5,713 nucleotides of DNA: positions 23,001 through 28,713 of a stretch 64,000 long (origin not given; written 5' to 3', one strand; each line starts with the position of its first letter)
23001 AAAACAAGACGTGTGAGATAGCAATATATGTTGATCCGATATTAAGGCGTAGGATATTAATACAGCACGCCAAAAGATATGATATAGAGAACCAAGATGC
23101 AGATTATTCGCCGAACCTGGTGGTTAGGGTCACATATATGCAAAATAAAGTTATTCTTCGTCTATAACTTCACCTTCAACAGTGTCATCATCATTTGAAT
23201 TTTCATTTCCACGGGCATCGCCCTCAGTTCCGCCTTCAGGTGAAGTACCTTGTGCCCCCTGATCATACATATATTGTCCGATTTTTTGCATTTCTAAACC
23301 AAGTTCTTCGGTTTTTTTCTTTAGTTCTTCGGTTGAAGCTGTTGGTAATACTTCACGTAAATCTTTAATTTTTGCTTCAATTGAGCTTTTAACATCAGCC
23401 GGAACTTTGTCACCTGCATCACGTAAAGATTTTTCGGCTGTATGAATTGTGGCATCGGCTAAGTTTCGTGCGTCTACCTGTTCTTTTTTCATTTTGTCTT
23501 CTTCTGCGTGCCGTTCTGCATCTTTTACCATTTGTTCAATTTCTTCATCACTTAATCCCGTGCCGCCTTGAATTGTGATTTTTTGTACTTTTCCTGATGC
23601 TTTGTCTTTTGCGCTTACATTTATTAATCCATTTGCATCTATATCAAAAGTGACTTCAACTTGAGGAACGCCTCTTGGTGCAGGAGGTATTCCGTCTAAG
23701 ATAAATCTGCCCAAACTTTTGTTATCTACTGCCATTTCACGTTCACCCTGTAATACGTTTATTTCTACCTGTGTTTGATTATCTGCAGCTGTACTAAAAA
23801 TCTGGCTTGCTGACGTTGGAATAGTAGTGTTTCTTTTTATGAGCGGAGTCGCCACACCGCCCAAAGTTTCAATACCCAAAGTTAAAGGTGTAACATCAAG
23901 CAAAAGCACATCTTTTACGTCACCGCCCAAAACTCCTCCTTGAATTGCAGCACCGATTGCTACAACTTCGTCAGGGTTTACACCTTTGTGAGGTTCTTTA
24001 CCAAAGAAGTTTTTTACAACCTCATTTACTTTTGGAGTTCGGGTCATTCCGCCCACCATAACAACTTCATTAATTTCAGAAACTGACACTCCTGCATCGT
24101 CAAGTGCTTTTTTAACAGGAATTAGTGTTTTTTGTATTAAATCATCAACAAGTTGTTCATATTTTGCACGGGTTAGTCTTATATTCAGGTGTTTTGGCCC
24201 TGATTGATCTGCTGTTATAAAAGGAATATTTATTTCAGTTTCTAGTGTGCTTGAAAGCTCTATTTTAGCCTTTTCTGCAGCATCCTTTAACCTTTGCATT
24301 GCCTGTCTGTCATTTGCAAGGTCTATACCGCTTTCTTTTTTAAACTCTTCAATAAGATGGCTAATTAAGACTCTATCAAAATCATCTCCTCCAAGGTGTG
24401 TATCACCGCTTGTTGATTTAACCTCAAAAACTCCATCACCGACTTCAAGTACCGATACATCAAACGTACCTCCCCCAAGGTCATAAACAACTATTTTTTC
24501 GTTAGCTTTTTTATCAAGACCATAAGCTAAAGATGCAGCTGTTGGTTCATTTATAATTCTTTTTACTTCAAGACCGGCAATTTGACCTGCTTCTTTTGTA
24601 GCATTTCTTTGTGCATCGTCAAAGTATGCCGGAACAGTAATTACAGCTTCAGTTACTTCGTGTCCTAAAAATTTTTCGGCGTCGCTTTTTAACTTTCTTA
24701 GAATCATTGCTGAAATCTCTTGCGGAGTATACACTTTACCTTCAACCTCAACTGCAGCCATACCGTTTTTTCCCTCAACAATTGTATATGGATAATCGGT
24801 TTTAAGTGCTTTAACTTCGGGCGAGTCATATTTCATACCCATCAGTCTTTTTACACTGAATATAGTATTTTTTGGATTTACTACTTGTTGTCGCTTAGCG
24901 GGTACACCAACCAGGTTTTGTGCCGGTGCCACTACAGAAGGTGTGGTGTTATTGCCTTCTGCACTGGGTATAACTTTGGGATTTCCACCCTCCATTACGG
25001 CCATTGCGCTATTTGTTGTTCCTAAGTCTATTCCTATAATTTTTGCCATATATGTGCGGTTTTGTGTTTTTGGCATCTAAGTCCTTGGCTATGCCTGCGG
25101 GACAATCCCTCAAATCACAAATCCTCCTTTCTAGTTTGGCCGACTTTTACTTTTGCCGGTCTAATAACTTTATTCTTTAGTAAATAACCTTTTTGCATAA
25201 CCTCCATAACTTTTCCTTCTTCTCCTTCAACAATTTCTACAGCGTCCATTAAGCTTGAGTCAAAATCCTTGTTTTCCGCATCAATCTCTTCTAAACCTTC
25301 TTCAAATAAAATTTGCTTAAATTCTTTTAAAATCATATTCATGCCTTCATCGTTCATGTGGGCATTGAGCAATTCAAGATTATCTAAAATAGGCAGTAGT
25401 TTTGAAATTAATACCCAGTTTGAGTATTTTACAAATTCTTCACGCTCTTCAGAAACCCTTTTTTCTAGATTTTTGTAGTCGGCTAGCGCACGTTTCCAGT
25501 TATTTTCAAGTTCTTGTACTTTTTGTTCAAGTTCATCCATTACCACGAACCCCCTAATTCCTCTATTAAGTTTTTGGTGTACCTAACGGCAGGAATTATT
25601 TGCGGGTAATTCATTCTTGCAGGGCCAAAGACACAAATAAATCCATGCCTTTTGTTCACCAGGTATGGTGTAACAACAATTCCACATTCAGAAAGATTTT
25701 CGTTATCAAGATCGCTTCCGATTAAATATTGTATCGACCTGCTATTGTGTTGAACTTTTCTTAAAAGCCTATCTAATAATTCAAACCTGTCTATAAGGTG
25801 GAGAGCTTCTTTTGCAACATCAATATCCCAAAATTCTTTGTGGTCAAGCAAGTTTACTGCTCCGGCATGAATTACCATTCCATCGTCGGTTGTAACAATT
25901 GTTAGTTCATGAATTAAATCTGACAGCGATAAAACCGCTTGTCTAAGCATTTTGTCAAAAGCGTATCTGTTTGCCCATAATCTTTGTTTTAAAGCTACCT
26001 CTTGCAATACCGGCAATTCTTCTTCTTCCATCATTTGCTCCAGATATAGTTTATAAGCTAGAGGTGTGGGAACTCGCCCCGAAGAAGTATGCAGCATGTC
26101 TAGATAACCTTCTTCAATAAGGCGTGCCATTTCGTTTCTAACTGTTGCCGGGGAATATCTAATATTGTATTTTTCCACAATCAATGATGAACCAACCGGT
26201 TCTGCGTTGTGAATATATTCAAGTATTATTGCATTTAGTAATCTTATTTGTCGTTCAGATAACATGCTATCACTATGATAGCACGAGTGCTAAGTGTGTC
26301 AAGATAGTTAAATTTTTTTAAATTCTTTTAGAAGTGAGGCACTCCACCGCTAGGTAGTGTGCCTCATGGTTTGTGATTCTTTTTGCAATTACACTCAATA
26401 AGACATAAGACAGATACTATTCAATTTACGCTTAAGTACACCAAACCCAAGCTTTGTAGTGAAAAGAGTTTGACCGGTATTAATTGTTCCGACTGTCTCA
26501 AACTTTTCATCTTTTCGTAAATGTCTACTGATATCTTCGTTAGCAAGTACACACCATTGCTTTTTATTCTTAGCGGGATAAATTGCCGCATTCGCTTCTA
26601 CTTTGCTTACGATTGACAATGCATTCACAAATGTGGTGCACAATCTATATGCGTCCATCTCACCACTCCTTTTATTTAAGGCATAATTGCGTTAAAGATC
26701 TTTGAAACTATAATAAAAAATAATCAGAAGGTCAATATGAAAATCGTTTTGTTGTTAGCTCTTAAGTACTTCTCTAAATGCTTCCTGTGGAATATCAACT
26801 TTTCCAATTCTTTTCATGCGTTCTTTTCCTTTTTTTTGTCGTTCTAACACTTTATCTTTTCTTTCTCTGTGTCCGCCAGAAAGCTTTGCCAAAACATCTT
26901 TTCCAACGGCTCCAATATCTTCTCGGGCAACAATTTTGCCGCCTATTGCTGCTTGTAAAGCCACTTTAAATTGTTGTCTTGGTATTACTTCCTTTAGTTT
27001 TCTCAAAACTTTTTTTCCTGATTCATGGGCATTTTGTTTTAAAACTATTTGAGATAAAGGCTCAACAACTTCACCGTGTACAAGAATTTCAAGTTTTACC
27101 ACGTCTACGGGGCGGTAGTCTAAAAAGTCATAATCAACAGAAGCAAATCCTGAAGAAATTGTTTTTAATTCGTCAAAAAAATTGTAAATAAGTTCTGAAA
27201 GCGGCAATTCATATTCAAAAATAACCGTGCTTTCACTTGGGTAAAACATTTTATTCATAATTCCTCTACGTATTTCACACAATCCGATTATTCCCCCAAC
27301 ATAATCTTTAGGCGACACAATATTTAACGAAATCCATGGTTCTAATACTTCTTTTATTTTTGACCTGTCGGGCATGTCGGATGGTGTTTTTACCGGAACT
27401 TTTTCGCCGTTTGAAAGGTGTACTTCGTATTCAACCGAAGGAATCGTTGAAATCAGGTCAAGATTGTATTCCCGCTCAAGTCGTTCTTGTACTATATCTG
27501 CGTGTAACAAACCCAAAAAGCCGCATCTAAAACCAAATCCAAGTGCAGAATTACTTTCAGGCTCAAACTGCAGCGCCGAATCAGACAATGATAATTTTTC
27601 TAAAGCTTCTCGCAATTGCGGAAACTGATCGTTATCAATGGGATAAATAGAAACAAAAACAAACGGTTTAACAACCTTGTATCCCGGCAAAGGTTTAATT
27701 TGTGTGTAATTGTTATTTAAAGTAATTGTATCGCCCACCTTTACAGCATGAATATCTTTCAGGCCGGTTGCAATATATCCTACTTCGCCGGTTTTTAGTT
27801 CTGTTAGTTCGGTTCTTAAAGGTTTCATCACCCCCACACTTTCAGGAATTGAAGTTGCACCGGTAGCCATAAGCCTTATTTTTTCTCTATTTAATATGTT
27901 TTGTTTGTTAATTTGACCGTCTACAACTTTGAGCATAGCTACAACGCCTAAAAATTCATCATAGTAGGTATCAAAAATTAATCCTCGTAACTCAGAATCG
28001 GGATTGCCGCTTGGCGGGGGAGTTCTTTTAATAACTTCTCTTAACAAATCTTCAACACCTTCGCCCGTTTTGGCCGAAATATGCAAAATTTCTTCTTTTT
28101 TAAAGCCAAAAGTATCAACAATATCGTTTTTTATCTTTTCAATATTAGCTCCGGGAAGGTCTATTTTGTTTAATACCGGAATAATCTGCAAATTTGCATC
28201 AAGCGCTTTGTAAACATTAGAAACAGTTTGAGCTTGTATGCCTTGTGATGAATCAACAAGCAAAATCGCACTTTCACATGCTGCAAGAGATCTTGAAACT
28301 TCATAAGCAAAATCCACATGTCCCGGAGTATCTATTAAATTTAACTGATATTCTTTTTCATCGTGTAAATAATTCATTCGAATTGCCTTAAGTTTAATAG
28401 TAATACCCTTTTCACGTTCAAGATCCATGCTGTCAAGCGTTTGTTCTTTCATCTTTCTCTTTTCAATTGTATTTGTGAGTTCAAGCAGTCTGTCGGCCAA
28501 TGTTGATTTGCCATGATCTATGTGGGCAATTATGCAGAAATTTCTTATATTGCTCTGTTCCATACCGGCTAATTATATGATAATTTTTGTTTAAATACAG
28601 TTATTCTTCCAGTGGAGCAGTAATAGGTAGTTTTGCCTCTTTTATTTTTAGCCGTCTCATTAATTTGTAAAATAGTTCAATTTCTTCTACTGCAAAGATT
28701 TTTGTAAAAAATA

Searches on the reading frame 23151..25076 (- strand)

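Call 68: search_protein_families(library=pfam, proteins=[window:23151-25076:-], max_evalue=0.00001)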
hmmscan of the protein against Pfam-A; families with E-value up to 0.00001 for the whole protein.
window:23151-25076:- (641 aa): 2 families
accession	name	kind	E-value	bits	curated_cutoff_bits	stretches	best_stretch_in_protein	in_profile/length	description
PF00012.26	HSP70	-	7.5e-260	863.7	20.6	1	13-604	1-598/599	Hsp70 protein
PF06723.19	MreB_Mbl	-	1.2e-14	54.4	27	1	120-377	72-316/327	MreB/Mbl protein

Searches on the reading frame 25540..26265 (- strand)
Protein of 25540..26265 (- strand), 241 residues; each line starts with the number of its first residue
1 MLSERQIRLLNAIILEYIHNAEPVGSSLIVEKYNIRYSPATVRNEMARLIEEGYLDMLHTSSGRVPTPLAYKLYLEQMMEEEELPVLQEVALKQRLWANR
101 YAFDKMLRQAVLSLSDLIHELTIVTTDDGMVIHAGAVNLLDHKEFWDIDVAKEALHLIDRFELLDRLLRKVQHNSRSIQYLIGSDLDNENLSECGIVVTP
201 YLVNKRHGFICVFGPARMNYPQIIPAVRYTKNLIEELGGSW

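Call 68: search_protein_families(library=pfam, proteins=[window:25540-26265:-], max_evalue=0.00001)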
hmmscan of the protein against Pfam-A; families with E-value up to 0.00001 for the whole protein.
window:25540-26265:- (241 aa): 1 family
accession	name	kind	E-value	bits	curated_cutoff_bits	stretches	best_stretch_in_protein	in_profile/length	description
PF01628.27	HrcA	-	6.3e-19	69.2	22.2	1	93-224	95-215/215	HrcA protein C terminal domain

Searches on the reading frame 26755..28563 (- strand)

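Call 68: search_protein_families(library=pfam, proteins=[window:26755-28563:-], max_evalue=0.00001)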
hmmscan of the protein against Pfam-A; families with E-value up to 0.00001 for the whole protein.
window:26755-28563:- (602 aa): 3 families
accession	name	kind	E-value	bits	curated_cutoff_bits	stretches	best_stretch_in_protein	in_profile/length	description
PF00009.33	GTP_EFTU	-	4.5e-57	193.1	26.5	1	5-182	2-187/188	Elongation factor Tu GTP binding domain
PF06421.17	LepA_C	-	1.5e-39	134.8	29.7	1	495-601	1-107/107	GTP-binding protein LepA C-terminus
PF00679.30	EFG_C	-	5.4e-20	71.7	27.9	1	406-492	2-87/89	Elongation factor G C-terminus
